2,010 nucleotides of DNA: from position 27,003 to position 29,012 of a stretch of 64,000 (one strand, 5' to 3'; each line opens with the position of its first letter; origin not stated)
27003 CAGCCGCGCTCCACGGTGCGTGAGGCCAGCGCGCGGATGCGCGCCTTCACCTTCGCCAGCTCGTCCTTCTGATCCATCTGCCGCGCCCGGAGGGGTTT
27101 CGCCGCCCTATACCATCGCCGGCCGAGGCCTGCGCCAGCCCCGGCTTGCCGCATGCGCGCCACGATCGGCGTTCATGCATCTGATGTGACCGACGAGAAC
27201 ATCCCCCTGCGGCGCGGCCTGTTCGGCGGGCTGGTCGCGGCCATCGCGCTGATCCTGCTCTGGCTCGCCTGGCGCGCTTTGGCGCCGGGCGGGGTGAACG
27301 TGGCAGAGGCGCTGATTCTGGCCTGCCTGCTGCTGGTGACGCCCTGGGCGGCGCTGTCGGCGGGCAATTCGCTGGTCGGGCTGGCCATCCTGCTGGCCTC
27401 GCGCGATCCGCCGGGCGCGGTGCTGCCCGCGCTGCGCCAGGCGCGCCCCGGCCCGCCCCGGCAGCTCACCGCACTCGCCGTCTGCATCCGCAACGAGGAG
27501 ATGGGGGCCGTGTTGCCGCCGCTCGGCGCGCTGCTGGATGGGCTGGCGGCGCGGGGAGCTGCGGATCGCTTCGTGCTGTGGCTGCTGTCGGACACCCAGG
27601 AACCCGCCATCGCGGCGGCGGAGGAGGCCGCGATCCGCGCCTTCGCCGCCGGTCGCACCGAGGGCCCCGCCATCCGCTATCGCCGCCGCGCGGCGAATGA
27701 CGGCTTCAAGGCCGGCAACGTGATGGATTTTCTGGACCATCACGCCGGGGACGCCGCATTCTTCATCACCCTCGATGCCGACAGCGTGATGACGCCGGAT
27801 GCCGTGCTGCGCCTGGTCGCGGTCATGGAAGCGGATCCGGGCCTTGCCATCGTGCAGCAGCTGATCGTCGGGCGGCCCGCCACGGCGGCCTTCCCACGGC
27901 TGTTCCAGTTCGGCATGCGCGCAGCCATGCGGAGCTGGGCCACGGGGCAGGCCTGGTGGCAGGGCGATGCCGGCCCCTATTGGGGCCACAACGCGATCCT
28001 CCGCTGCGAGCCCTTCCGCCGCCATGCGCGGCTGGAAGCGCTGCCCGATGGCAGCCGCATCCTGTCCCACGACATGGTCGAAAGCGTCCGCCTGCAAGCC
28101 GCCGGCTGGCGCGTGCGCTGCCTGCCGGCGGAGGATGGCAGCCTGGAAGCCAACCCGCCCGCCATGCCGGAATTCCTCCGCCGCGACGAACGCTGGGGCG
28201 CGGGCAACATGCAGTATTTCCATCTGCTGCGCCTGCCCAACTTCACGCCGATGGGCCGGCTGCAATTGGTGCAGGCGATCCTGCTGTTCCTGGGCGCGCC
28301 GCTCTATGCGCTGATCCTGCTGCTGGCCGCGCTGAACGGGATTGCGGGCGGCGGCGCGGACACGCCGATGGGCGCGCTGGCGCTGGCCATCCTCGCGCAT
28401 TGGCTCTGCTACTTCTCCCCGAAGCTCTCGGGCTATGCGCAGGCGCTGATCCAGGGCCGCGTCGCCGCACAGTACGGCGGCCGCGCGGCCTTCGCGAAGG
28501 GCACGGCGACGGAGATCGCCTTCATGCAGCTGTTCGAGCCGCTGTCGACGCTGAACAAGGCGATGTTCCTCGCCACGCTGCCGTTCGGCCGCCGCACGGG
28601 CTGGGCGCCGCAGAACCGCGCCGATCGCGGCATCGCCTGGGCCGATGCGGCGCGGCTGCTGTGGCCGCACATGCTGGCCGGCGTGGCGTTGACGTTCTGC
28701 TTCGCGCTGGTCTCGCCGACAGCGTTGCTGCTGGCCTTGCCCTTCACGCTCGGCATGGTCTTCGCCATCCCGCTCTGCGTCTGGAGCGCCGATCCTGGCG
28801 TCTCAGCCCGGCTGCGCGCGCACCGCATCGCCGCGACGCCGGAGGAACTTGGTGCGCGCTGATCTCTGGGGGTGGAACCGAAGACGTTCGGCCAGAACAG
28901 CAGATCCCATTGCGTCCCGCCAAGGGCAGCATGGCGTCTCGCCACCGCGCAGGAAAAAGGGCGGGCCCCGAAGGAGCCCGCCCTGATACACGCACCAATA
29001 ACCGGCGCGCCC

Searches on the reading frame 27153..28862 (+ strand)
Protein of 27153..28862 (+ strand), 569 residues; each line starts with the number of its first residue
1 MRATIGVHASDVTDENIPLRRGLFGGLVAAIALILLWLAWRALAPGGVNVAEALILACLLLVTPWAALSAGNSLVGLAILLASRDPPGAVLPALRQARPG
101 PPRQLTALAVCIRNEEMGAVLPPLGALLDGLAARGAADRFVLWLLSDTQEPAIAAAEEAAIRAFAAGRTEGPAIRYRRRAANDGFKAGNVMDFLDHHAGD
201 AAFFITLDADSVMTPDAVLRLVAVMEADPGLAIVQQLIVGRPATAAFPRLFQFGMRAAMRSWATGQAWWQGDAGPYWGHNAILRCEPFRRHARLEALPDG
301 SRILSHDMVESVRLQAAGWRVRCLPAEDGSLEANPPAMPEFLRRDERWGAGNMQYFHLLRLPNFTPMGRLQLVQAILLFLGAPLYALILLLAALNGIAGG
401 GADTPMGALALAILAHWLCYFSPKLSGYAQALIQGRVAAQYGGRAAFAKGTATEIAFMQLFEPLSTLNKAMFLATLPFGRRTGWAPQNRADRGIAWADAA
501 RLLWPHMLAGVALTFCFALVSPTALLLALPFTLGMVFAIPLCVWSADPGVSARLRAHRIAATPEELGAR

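Call 111: search_protein_families(library=pfam, proteins=[window:27153-28862:+], max_evalue=0.001)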
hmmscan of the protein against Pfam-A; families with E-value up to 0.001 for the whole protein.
window:27153-28862:+ (569 aa): 3 families
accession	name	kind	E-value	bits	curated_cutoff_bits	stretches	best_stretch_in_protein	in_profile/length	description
PF13632.12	Glyco_trans_2_3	-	4.2e-19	69.6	27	1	204-409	2-183/198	Glycosyl transferase family group 2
PF00535.33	Glycos_transf_2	-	2.3e-11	44.3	23.3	1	159-290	43-166/168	Glycosyl transferase family 2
PF13506.12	Glyco_transf_21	-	2.1e-05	24.5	21.7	1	201-348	31-172/174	Glycosyl transferase family 21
